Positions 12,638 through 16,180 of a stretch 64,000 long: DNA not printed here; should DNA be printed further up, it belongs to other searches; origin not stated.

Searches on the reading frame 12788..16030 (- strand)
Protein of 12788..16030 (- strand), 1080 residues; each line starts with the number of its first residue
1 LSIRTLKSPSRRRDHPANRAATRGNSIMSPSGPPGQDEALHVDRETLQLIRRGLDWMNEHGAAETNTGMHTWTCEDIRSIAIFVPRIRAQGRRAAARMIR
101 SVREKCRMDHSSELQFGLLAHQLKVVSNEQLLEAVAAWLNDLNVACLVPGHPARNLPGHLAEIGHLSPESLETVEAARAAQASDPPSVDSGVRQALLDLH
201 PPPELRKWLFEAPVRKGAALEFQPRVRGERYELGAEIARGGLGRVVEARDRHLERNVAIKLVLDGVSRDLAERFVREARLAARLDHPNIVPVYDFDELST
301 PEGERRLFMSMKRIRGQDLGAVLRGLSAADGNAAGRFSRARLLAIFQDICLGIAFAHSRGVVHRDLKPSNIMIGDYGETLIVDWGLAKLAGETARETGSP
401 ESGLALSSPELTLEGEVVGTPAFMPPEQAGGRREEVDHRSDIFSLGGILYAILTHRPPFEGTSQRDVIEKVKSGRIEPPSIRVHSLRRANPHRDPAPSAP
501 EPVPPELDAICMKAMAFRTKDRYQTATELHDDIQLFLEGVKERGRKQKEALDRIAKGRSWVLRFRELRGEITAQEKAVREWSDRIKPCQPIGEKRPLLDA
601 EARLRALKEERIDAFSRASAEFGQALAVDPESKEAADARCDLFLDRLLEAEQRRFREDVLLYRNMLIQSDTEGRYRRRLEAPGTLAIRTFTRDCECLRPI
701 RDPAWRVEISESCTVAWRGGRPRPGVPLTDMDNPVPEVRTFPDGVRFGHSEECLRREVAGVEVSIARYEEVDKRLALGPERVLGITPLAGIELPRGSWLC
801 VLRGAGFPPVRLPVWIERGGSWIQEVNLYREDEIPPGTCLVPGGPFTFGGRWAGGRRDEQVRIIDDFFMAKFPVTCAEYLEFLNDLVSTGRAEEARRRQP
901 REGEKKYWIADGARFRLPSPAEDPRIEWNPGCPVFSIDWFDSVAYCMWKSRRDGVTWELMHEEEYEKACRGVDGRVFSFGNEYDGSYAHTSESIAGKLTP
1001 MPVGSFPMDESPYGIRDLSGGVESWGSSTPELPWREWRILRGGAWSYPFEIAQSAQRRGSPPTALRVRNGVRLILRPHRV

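Call 96: search_protein_families(library=pfam, proteins=[window:12788-16030:-], max_evalue=0.001)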
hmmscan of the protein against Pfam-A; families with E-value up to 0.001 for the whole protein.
window:12788-16030:- (1080 aa): 4 families
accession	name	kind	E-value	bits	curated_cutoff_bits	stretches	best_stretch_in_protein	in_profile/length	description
PF00069.31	Pkinase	-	2.3e-37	129.3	31.7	1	231-524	1-253/263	Protein kinase domain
PF03781.23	FGE-sulfatase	-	8.8e-28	98.1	23.3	1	836-1074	3-254/255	Sulfatase-modifying factor enzyme 1-like domain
PF07714.23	PK_Tyr_Ser-Thr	-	1.4e-21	77.4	23.1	1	233-476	3-222/258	Protein tyrosine and serine/threonine kinase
PF01636.29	APH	-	0.00076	19.7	23.2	0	356-389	165-199/239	Phosphotransferase enzyme family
